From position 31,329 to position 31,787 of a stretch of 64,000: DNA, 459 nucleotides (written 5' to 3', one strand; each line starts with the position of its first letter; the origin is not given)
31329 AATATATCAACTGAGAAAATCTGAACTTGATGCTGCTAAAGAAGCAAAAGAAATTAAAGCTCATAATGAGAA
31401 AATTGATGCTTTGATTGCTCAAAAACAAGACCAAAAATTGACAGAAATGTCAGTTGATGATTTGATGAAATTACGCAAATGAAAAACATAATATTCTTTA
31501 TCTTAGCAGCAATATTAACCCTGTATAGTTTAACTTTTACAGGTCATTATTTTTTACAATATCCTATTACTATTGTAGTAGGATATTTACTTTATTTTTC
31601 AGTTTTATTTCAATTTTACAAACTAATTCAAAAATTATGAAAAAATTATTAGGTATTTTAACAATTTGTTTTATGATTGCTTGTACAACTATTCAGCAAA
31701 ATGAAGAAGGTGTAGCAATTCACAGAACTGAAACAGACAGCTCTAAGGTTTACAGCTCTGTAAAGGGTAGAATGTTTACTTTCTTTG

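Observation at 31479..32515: SPFH/Band-7 lipoprotein with a co-translated two-TM mini-protein (stomatin-NfeD-like pair) in a phage early region, bounded by its own terminator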

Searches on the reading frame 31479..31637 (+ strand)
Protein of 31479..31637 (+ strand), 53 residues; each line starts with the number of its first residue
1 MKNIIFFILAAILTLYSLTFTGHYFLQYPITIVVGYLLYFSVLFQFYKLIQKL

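Call 3: search_protein_families(library=pfam, proteins=[window:31479-31637:+], max_evalue=1)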
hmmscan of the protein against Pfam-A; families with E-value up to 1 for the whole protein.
window:31479-31637:+ (53 aa): 0 families

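Call 4: search_protein_families(library=phrogs, proteins=[window:31479-31637:+], max_evalue=0.1)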
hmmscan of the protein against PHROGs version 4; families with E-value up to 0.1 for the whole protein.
window:31479-31637:+ (53 aa): 0 families

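Call 49: search_protein_families(library=ncbifam, proteins=[window:31479-31637:+], max_evalue=1)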
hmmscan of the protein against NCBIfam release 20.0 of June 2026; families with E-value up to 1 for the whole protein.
window:31479-31637:+ (53 aa): 0 families

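Call 50: search_protein_families(library=padloc, proteins=[window:31479-31637:+], max_evalue=1)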
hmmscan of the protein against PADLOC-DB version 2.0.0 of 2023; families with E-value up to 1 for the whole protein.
window:31479-31637:+ (53 aa): 0 families

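Call 56: find_homologous_proteins(query=A3, max_evalue=0.001)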
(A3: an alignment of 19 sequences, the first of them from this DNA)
Query A3 (19 sequences) (53 aa, profile of the alignment): 142 proteins with E <= 0.001 among 2560 candidates; the best 120 are listed.
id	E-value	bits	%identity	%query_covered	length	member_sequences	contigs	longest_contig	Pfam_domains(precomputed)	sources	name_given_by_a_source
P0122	3.3e-13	67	-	-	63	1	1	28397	-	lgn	-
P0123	4.7e-13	67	-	-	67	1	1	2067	-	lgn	-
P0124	8.9e-13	66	-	-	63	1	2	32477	-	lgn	-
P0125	1.5e-12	65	-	-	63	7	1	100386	-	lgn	-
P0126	2.2e-12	64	-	-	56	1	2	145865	-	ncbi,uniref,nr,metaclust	ncbi:hypothetical protein Phi4:1_gp164 [Cellulophaga phage phi4:1]|uniref:Transmembrane protein n=5 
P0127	2.3e-12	64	-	-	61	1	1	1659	-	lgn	-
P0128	2.7e-12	64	-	-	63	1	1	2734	-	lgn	-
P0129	2.8e-12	64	-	-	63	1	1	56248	-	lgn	-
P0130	2.8e-12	64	-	-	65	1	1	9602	-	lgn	-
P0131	3.1e-12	64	-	-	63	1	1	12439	-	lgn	-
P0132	4.1e-12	64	-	-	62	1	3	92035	-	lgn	-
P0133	5.7e-12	63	-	-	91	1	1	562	-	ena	-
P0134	1.0e-11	62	-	-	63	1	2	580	-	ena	-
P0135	1.2e-11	62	-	-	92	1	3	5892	-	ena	-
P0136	1.5e-11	62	-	-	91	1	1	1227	-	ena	-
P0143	9.2e-11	59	-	-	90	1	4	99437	-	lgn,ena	-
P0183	2.8e-9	55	-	-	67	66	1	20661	-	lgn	-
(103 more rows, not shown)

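Call 88: search_solved_structures(query=A3, max_evalue=10)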
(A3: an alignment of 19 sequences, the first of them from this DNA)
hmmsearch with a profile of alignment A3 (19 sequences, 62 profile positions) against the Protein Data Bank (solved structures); distinct sequences matched with E-value up to 10: 4.
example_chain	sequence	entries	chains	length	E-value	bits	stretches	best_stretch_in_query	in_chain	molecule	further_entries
4o6m_A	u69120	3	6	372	0.036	17.2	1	18-51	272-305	AF2299, a CDP-alcohol phosphotransferase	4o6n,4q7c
5zzk_A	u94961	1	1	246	0.073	16.2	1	4-30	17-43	Monofunctional glycosyltransferase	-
3vmq_A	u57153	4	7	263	0.081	16.1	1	4-30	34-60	Monofunctional glycosyltransferase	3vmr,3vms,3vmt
7ofm_A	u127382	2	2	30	0.86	12.8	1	33-57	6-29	Bcl-2 homologous antagonist/killer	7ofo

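Call 89: search_protein_families(library=pfam, alignment_id=A3, max_evalue=1)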
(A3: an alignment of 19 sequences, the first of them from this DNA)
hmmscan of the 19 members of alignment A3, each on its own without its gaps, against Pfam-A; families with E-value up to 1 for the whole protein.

A. member 1, seq(53 aa): 0 families

B. families by the number of members that match (of 19 scanned): 38 families (the first 25 are shown)
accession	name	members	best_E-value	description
PF20990.2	DUF2207_C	3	0.046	Predicted membrane protein (DUF2207) C-terminal domain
PF02077.20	SURF4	2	0.26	SURF4 family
PF18160.6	SLATT_5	2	0.7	SMODS and SLOG-associating 2TM effector domain family 5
PF13829.11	DUF4191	2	0.71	Domain of unknown function (DUF4191)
PF10348.14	DUF2427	1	0.0011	Domain of unknown function (DUF2427)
PF04932.20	Wzy_C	1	0.0038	O-Antigen ligase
PF08592.16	Anthrone_oxy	1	0.012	Anthrone oxygenase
PF07242.16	DUF1430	1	0.025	Protein of unknown function (DUF1430)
PF05360.19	YiaAB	1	0.028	yiaA/B two helix domain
PF13061.11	DUF3923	1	0.03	Protein of unknown function (DUF3923)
PF25093.1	DUF7807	1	0.036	Family of unknown function (DUF7807)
PF21844.1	DUF6903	1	0.051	Family of unknown function (DUF6903)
PF09930.14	DUF2162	1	0.052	Predicted transporter (DUF2162)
PF04138.20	GtrA_DPMS_TM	1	0.053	GtrA/DPMS, transmembrane domain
PF24677.1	DUF7657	1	0.063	Domain of unknown function (DUF7657)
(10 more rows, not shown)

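Call 104: find_encoding_contigs(protein=P0122, flank=1500, max_places=1)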
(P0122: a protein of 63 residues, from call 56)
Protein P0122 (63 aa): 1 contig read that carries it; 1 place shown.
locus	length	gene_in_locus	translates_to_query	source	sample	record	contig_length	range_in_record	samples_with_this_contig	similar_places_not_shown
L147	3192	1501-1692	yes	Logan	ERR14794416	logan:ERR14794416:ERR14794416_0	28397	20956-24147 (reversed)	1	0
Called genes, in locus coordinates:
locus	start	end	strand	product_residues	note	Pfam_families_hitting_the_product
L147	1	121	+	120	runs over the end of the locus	-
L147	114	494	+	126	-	-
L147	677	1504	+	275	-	-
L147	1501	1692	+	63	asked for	-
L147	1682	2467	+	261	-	PF01145:Band_7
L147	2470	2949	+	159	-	-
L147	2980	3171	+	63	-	PF00709:Adenylsucc_synt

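Call 105: find_encoding_contigs(protein=P0129, flank=1500, max_places=1)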
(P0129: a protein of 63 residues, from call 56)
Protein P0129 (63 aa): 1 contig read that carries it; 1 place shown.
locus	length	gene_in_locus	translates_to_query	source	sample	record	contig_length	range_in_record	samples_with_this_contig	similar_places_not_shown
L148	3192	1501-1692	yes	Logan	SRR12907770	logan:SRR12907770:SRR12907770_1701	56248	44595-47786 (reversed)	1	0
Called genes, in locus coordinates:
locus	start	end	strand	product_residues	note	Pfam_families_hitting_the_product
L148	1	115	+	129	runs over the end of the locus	-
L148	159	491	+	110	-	-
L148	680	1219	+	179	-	-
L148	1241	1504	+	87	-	-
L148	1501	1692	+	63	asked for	-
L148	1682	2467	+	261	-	PF01145:Band_7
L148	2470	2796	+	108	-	-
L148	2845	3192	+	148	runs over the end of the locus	PF01832:Glucosaminidase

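Call 106: find_encoding_contigs(protein=P0143, flank=1500, max_places=1)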
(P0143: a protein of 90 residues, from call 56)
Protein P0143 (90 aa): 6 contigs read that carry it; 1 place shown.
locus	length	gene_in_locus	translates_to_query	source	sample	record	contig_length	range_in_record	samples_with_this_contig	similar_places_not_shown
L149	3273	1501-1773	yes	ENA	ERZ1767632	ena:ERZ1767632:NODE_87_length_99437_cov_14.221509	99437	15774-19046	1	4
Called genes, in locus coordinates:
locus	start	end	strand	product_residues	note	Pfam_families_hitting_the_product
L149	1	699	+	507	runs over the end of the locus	PF18127:NAMPT_N, PF04095:NAPRTase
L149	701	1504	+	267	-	-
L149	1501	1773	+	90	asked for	-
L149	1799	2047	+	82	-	-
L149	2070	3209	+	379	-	PF04851:ResIII (faint), PF00271:Helicase_C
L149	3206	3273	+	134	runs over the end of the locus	-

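Call 107: find_encoding_contigs(protein=P0183, flank=1500, max_places=1)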
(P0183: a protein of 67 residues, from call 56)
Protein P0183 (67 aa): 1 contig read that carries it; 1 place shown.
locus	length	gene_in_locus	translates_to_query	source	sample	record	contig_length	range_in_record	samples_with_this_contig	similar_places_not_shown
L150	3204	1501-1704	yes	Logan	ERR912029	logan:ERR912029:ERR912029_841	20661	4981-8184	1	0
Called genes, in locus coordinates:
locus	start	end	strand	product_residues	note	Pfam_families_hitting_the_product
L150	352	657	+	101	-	-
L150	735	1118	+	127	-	-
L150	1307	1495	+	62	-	-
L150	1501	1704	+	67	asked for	-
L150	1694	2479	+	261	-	PF01145:Band_7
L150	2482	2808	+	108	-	-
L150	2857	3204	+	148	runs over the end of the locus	PF01832:Glucosaminidase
